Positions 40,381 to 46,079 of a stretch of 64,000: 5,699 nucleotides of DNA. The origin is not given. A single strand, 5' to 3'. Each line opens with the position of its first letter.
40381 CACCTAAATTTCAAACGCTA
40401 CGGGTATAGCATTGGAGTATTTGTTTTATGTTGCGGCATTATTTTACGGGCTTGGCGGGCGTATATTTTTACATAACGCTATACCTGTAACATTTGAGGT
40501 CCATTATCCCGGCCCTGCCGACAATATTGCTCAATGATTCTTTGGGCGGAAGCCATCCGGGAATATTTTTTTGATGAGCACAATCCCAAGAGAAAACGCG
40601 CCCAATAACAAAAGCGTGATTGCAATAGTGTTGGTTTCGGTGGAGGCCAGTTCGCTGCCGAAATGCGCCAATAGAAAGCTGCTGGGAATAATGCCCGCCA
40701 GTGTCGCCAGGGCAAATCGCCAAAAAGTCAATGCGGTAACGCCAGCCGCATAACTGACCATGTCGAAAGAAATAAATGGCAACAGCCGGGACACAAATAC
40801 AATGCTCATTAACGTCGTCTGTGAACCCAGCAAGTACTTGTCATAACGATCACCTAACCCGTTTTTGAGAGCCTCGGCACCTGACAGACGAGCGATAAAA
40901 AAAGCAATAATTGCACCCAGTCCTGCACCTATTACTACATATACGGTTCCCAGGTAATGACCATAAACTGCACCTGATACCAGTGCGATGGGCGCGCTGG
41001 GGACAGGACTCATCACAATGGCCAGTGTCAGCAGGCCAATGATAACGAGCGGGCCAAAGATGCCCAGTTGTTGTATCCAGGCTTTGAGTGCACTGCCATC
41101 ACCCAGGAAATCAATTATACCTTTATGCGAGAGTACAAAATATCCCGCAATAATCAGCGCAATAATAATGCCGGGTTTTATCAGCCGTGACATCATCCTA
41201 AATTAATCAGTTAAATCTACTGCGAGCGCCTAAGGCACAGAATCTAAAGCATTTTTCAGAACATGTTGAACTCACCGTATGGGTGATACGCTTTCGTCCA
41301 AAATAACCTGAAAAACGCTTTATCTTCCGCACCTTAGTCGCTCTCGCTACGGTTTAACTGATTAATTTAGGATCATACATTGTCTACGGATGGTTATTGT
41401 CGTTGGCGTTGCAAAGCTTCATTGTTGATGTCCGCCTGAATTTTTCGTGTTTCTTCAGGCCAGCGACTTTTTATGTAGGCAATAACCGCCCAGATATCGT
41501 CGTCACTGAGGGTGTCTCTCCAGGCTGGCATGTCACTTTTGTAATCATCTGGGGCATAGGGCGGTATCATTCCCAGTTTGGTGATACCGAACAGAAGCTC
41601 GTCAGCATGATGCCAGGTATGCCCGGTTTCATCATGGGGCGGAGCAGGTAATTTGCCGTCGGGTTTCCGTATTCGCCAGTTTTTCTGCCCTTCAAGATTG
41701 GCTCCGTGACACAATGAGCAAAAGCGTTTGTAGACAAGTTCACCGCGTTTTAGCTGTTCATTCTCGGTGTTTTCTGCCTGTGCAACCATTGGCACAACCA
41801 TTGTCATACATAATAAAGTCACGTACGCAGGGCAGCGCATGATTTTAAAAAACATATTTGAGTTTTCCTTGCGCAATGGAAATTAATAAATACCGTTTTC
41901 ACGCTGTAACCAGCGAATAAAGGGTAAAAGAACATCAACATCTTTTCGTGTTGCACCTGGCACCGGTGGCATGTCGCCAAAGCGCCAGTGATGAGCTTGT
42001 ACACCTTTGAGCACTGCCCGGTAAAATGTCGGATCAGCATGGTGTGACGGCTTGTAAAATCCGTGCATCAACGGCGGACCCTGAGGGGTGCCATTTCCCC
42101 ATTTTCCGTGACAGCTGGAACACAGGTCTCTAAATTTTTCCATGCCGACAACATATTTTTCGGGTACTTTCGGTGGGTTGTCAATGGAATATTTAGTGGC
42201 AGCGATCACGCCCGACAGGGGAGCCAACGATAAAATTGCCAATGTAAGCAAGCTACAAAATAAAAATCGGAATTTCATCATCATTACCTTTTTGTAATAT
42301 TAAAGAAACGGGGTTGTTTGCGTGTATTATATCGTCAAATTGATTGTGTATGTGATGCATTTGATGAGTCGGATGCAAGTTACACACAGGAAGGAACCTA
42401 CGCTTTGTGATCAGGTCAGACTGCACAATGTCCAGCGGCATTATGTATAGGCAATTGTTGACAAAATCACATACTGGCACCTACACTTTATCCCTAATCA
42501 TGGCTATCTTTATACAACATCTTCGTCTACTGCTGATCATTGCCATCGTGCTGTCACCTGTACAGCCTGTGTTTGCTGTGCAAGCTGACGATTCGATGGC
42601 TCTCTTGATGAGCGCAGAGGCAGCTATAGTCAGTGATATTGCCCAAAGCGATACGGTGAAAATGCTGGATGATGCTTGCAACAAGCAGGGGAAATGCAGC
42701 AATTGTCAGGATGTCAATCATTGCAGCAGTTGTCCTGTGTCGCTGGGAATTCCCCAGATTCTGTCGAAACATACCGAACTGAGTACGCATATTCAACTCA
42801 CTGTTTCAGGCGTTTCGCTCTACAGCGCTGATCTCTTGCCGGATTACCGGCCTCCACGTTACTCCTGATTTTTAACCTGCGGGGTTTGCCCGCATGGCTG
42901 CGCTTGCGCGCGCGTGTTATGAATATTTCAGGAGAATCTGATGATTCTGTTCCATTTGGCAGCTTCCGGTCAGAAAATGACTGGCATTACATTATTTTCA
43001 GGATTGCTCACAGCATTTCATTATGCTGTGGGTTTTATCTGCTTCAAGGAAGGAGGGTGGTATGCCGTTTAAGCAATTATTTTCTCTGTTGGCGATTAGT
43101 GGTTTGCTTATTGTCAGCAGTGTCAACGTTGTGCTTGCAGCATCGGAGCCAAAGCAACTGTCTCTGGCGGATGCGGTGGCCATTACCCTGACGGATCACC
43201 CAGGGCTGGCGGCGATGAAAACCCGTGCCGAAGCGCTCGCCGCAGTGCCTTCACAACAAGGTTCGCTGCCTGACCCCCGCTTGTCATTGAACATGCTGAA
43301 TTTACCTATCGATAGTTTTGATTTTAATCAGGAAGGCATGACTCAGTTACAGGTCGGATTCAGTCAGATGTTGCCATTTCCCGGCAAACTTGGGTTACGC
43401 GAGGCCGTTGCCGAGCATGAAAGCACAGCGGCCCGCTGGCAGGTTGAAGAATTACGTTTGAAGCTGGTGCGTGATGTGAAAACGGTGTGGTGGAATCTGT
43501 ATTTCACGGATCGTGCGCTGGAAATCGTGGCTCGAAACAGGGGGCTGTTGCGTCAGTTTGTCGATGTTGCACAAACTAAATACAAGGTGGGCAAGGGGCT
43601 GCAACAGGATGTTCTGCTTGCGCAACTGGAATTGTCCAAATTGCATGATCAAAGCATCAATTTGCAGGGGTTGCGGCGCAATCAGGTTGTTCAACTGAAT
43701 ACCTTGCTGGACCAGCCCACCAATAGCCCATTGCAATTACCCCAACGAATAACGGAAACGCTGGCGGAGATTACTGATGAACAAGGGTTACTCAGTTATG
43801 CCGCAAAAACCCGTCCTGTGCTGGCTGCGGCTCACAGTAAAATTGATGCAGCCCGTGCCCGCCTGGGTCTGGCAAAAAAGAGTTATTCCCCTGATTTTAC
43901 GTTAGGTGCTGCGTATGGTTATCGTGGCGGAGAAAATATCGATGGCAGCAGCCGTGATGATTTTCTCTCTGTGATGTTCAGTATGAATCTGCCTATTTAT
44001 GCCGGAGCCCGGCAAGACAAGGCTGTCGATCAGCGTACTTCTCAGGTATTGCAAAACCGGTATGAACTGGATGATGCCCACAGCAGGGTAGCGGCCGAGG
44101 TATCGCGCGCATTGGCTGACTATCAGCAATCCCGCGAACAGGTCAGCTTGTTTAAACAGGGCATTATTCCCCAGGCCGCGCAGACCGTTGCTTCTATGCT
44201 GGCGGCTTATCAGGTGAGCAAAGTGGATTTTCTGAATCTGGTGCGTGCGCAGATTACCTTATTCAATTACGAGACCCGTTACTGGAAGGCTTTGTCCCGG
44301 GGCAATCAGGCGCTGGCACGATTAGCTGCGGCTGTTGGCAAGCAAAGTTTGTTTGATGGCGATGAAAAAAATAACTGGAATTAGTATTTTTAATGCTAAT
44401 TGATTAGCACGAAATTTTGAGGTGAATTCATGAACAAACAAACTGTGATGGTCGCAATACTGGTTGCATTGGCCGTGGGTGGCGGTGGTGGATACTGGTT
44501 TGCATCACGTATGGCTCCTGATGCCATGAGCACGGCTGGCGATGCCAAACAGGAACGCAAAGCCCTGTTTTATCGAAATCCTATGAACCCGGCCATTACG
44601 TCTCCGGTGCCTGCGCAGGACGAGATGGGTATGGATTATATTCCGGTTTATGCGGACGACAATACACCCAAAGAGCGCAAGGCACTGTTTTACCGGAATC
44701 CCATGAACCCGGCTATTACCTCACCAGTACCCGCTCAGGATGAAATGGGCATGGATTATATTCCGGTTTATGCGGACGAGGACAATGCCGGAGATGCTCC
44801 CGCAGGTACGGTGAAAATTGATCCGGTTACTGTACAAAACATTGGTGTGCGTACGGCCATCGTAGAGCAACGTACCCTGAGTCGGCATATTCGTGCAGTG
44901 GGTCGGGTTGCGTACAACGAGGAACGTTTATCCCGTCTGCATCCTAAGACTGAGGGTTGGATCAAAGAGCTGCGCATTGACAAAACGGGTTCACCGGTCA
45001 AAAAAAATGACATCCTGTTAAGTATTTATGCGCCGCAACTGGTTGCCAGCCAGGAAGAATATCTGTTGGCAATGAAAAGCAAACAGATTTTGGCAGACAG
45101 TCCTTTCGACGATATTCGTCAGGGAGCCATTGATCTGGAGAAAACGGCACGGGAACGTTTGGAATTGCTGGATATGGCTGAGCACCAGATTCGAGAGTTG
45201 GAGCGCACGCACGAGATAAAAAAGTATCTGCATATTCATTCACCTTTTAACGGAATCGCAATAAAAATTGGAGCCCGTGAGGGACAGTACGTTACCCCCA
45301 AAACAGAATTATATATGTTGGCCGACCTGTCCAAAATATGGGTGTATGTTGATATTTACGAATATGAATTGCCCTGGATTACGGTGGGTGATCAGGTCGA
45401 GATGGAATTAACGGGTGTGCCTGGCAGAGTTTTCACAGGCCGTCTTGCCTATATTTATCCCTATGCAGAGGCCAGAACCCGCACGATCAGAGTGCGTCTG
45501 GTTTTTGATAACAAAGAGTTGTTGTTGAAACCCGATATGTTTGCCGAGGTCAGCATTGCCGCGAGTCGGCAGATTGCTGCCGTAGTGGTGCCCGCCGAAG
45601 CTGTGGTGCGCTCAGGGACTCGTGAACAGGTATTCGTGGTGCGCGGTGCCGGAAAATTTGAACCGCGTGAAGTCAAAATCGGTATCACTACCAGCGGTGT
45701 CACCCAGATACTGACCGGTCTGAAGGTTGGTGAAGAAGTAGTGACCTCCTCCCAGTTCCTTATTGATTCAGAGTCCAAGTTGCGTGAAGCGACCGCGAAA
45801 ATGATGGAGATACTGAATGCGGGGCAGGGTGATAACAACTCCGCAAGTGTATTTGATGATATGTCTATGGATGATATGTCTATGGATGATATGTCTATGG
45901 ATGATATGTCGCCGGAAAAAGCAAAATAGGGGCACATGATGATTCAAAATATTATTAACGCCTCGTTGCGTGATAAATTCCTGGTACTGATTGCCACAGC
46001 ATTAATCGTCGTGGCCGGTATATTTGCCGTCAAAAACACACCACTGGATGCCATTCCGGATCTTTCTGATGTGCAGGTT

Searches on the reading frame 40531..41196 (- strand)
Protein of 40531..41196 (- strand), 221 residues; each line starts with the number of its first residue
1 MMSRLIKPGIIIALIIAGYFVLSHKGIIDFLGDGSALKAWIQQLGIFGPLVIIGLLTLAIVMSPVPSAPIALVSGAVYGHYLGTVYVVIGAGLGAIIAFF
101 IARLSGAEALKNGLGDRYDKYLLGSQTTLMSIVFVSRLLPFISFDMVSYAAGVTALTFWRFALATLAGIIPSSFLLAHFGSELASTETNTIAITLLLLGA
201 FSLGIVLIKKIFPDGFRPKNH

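Call 68: search_protein_families(library=pfam, proteins=[window:40531-41196:-], max_evalue=0.0001)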
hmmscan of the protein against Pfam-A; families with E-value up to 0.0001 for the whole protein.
window:40531-41196:- (221 aa): 1 family
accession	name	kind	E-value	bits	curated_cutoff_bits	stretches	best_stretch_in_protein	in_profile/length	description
PF09335.16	VTT_dom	-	1.2e-22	81.1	33.9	1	65-181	1-122/123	VTT domain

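Call 80: search_protein_families(library=ncbifam, proteins=[window:40531-41196:-], max_evalue=0.001)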
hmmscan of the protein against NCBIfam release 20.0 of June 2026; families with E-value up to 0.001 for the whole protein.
window:40531-41196:- (221 aa): 1 family
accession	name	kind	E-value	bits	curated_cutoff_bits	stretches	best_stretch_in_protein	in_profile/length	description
NF052604.1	UndecprPTUtpABac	equivalog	8.9e-06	25.9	250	1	38-188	9-162/198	undecaprenyl phosphate transporter UptA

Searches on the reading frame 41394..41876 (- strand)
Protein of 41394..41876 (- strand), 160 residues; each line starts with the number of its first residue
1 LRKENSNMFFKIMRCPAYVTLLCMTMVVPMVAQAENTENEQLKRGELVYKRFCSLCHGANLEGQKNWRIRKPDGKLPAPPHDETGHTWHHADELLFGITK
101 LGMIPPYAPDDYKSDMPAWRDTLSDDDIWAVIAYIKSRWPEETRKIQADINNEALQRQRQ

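Call 68: search_protein_families(library=pfam, proteins=[window:41394-41876:-], max_evalue=0.0001)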
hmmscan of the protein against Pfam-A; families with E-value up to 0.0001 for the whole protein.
window:41394-41876:- (160 aa): 2 families
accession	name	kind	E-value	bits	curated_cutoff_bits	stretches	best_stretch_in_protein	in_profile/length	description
PF13442.11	Cytochrome_CBB3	-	1.1e-11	45.3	27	1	41-135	2-68/68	Cytochrome C oxidase, cbb3-type, subunit III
PF00034.26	Cytochrom_C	-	3.2e-10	41.6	21.3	1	43-139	2-90/90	Cytochrome c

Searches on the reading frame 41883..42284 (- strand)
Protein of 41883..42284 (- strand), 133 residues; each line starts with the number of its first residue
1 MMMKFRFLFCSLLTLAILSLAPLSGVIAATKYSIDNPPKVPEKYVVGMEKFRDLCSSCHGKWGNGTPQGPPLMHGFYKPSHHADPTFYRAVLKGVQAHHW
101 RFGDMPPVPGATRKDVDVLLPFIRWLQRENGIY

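Call 68: search_protein_families(library=pfam, proteins=[window:41883-42284:-], max_evalue=0.0001)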
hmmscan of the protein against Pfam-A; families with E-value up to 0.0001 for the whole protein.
window:41883-42284:- (133 aa): 1 family
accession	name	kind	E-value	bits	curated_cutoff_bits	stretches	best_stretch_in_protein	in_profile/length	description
PF00034.26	Cytochrom_C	-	2.6e-06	29.1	21.3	1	51-126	8-89/90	Cytochrome c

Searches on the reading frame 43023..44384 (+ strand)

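Call 68: search_protein_families(library=pfam, proteins=[window:43023-44384:+], max_evalue=0.0001)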
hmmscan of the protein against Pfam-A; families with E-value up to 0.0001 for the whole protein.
window:43023-44384:+ (453 aa): 1 family
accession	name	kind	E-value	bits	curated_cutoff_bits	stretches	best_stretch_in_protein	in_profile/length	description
PF02321.23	OEP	-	2.2e-48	165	22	2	256-439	4-187/187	Outer membrane efflux protein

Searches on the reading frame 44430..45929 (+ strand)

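Call 68: search_protein_families(library=pfam, proteins=[window:44430-45929:+], max_evalue=0.0001)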
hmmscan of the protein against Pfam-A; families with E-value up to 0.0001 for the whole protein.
window:44430-45929:+ (499 aa): 3 families
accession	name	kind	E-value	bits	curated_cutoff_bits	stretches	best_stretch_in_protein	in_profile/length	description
PF16576.10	HlyD_D23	-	6.1e-78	261.4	30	1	150-372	2-214/214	Barrel-sandwich domain of CusB or HlyD membrane-fusion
PF13437.12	HlyD_3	-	3.2e-14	54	22.2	1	269-368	2-105/106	HlyD family secretion protein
PF16572.11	HlyD_D4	-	3.6e-05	24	26.4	0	196-261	1-53/55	Long alpha hairpin domain of cation efflux system protein, CusB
